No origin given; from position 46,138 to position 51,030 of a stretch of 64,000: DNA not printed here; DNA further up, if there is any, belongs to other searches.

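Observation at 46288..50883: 1531-aa GH127-GH92-CHB_HEX_C-PA14 fusion: two unrelated exo-glycosidase families in one lipoprotein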

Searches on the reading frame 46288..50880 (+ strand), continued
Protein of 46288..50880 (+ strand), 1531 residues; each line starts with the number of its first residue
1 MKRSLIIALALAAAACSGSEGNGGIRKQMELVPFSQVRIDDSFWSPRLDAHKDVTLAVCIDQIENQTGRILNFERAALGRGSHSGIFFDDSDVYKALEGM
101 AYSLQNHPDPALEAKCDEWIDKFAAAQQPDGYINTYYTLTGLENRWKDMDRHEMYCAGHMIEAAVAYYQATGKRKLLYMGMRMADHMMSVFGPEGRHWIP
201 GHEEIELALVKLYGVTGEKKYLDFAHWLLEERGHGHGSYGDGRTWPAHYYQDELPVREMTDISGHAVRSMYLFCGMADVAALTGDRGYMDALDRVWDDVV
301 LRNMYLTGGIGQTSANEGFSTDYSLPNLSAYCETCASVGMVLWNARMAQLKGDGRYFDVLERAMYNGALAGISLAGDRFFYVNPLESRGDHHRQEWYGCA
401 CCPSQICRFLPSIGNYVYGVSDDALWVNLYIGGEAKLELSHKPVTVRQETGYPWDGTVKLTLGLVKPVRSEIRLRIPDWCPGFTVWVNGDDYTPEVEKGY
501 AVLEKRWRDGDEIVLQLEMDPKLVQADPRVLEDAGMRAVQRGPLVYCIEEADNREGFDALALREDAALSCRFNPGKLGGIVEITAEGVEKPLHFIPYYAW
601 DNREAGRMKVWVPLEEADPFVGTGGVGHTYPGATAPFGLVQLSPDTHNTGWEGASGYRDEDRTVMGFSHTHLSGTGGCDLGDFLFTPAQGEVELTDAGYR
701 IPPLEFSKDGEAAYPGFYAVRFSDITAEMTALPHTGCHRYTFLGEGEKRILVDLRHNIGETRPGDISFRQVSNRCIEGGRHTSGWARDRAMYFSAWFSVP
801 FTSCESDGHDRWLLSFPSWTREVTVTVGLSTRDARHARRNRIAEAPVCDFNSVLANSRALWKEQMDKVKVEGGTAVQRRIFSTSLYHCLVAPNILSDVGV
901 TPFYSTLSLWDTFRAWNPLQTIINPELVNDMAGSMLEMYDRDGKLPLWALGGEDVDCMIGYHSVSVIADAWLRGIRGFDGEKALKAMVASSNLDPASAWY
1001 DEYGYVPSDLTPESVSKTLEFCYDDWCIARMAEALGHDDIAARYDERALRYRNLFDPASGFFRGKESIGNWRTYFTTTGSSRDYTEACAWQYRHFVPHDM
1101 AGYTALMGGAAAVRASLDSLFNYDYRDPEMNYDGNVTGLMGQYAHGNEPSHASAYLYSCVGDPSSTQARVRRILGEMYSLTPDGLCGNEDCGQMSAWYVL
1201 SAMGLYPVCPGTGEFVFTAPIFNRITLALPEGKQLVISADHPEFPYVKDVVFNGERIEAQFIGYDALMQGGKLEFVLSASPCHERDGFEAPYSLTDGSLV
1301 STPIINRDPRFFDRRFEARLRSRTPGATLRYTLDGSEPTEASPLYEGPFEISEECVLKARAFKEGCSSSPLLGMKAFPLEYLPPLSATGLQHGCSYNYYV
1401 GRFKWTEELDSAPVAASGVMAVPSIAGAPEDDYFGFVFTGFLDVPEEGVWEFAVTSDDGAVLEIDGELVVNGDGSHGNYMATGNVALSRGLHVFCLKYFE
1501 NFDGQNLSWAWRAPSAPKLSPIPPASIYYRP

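Call 14: find_encoding_contigs(protein=P0001, flank=10000, max_places=4)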
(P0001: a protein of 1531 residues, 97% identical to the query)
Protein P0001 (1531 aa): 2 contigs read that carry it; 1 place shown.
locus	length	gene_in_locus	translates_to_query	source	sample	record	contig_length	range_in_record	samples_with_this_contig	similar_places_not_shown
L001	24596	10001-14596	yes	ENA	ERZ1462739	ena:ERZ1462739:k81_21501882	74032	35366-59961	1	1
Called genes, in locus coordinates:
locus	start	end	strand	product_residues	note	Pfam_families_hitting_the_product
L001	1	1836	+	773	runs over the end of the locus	PF02927:CelD_N, PF00759:Glyco_hydro_9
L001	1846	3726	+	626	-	-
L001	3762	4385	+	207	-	PF10677:DUF2490 (weak)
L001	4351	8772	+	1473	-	PF17389:Bac_rhamnosid6H, PF17167:Glyco_hydro_94 (weak), PF17390:Bac_rhamnosid_C, PF00933:Glyco_hydro_3, PF01915:Glyco_hydro_3_C, PF14310:Fn3-like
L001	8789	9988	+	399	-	PF14307:Glyco_tran_WbsX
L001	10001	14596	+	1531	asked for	PF07944:Beta-AFase-like_GH127_cat, PF20736:Glyco_hydro127M, PF20737:Glyco_hydro127C, PF17678:Glyco_hydro_92N, PF07971:Glyco_hydro_92, PF13287:Fn3_assoc, PF13290:CHB_HEX_C_1, PF07691:PA14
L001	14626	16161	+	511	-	PF04616:Glyco_hydro_43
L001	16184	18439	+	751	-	PF16126:DUF4838, PF07691:PA14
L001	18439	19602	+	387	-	PF14607:GxDLY, PF14606:Lipase_GDSL_3, PF13472:Lipase_GDSL_2 (weak)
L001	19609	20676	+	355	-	PF22847:Glyco_hydro_43_rel, PF04616:Glyco_hydro_43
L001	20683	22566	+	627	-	PF00884:Sulfatase (weak), PF01663:Phosphodiest, PF07953:Toxin_R_bind_N (faint), PF13385:Laminin_G_3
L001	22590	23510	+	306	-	PF00753:Lactamase_B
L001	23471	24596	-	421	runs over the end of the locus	PF00375:SDF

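Call 18: find_related_loci(query=window:46288-50880:+, collection=genome_contigs, flank=10000)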
Query window:46288-50880:+ (1531 aa) in genome_contigs; peptide patterns used: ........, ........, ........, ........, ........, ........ (x = any residue, [..] = any of these).
208 stretches matched a pattern; 188 encode a relative of the query (tblastn E <= 1e-3); the best 80 are kept; 78 distinct loci.
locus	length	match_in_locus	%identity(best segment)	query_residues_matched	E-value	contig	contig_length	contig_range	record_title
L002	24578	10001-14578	67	10-1529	0e+0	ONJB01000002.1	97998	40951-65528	uncultured Bacteroidales bacterium isolate RUG352 genome assembly, contig: scaffold_46, whole genome shotgun sequence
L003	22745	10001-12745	66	614-1527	0e+0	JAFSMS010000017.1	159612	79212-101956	MAG: Bacteroidales bacterium isolate RGIG3283 Goat_Reticulum-4__c101690, whole genome shotgun sequence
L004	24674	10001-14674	66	1-1529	0e+0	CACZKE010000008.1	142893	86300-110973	MAG: uncultured Bacteroidia bacterium isolate RUG12703 genome assembly, contig: RUG12703_asm_8, whole genome shotgun seq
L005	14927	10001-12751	65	612-1527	0e+0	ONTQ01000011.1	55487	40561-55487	uncultured Bacteroidales bacterium isolate RUG619 genome assembly, contig: scaffold_263, whole genome shotgun sequence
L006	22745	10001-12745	64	614-1527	0e+0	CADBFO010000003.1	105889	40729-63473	MAG: uncultured Bacteroidia bacterium isolate RUG13929 genome assembly, contig: RUG13929_asm_3, whole genome shotgun seq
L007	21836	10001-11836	71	4-615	0e+0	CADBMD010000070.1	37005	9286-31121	MAG: uncultured Bacteroidia bacterium isolate RUG14092 genome assembly, contig: RUG14092_asm_70, whole genome shotgun se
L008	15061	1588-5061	72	13-614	0e+0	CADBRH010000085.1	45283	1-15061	MAG: uncultured Bacteroidia bacterium isolate RUG14229 genome assembly, contig: RUG14229_asm_85, whole genome shotgun se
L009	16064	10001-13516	72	1-616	0e+0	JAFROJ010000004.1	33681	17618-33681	MAG: Bacteroidales bacterium isolate RGIG2653 Goat_Omasum-2__c38969, whole genome shotgun sequence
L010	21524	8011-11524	70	1-616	0e+0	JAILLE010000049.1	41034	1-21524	MAG: Bacteroidales bacterium isolate RUI220 k141_13201088_flag=0_multi=43.9895_len=41034, whole genome shotgun sequence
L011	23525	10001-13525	70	1-616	0e+0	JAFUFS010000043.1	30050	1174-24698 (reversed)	MAG: Bacteroidales bacterium isolate RGIG4453 Roe_deer_Omasum-4__c98901, whole genome shotgun sequence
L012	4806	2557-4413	70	1-614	0e+0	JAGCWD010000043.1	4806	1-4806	MAG: Bacteroidales bacterium isolate RGIG10177 Yak_Rumen-4__c782128, whole genome shotgun sequence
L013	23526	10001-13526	69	1-620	0e+0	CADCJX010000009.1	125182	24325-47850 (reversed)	MAG: uncultured Bacteroidia bacterium isolate RUG14710 genome assembly, contig: RUG14710_asm_9, whole genome shotgun seq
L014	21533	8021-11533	69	1-616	0e+0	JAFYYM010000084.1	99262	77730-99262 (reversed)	MAG: Bacteroidales bacterium isolate RGIG7537 Water_buffalos_Omasum-1__c362114, whole genome shotgun sequence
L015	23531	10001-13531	70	1-614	0e+0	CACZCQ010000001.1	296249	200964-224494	MAG: uncultured Bacteroidia bacterium isolate RUG12500 genome assembly, contig: RUG12500_asm_1, whole genome shotgun seq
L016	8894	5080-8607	69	1-614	0e+0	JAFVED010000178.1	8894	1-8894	MAG: Bacteroidales bacterium isolate RGIG5088 Roe_deer_Rumen.Co__c1080720, whole genome shotgun sequence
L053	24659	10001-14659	65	1-1529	0e+0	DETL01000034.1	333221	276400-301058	MAG TPA_asm: Bacteroidales bacterium UBA3289 UBA3289_contig_344, whole genome shotgun sequence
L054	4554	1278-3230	55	1-642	0e+0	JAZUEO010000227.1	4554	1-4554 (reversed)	MAG: Candidatus Coprenecus sp. isolate T1900045298_TH20190068.MAGScoT_cleanbin_000043 SGB_6120_k141_737490, whole genome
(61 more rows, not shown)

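Call 26: search_protein_families(library=pfam, proteins=[L002:8270-12709:+, L004:7592-12736:+, L053:9932-12721:+, L005:9788-12757:+], max_evalue=0.001)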
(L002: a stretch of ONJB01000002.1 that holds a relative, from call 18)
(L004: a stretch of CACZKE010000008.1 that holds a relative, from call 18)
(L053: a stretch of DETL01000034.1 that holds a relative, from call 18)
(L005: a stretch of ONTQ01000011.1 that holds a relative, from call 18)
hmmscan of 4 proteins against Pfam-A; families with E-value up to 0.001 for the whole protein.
L002:8270-12709:+ (1480 aa): 8 families
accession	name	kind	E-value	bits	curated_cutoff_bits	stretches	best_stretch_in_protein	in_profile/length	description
PF07971.18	Glyco_hydro_92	-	2.5e-152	508.6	24.6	1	789-1229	2-463/464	Glycosyl hydrolase family 92 catalytic domain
PF17678.7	Glyco_hydro_92N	-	2.7e-53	181.7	34.5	1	581-756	2-195/236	Glycosyl hydrolase family 92 N-terminal domain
PF13204.13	Apiosidase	-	1.7e-40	140.1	26.5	1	130-469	2-320/320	Apiosidase-like, catalytic domain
PF16586.11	DUF5060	-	1.1e-14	54.9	27.2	1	27-94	2-67/70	Domain of unknown function (DUF5060)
PF13290.12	CHB_HEX_C_1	-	1.2e-13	51.2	22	1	1269-1320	12-63/67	Chitobiase/beta-hexosaminidase C-terminal domain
PF13287.12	Fn3_assoc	-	5.1e-13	49.4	23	1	1271-1321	3-53/59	Fn3 associated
PF07691.17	PA14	-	1.7e-11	44.6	24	1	1343-1473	3-144/147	PA14 domain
PF12904.13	Collagen_bind_2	-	0.00025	21.2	22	1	493-560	24-91/92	Putative collagen-binding domain of a collagenase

L004:7592-12736:+ (1715 aa): 7 families
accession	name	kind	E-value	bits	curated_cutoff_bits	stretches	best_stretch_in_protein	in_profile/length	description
PF07971.18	Glyco_hydro_92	-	6.5e-160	533.5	24.6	1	1021-1459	2-463/464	Glycosyl hydrolase family 92 catalytic domain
PF17678.7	Glyco_hydro_92N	-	1.5e-53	182.5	34.5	1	814-991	3-198/236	Glycosyl hydrolase family 92 N-terminal domain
PF00759.25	Glyco_hydro_9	-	1.5e-16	61.2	27.7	1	359-746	3-382/444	Glycosyl hydrolase family 9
PF13290.12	CHB_HEX_C_1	-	3.3e-15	56.2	22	1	1498-1550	11-63/67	Chitobiase/beta-hexosaminidase C-terminal domain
PF13287.12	Fn3_assoc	-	9.1e-15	55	23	1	1499-1551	1-53/59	Fn3 associated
PF02927.20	CelD_N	-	1e-12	49.1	24.6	1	274-346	6-85/86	Cellulase N-terminal ig-like domain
PF07691.17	PA14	-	1e-11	45.3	24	1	1610-1700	41-141/147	PA14 domain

L053:9932-12721:+ (930 aa): 5 families
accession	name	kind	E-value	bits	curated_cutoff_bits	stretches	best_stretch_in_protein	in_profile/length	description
PF07971.18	Glyco_hydro_92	-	1.1e-161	539.4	24.6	1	236-673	2-462/464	Glycosyl hydrolase family 92 catalytic domain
PF17678.7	Glyco_hydro_92N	-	1.6e-55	188.9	34.5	1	28-206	2-198/236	Glycosyl hydrolase family 92 N-terminal domain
PF13290.12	CHB_HEX_C_1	-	2.2e-15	56.8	22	1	713-765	11-63/67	Chitobiase/beta-hexosaminidase C-terminal domain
PF13287.12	Fn3_assoc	-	4.3e-15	56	23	1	715-766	2-53/59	Fn3 associated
PF07691.17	PA14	-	1.6e-11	44.6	24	1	825-917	41-143/147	PA14 domain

L005:9788-12757:+ (990 aa): 5 families
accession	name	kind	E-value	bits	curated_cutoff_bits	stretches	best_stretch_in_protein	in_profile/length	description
PF07971.18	Glyco_hydro_92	-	1e-159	532.8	24.6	1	297-738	2-463/464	Glycosyl hydrolase family 92 catalytic domain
PF17678.7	Glyco_hydro_92N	-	4.4e-54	184.3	34.5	1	77-264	2-195/236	Glycosyl hydrolase family 92 N-terminal domain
PF13290.12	CHB_HEX_C_1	-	8.8e-14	51.6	22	1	781-829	15-63/67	Chitobiase/beta-hexosaminidase C-terminal domain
PF13287.12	Fn3_assoc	-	4.1e-13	49.7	23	1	781-831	4-54/59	Fn3 associated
PF07691.17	PA14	-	3e-10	40.5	24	1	891-976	42-137/147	PA14 domain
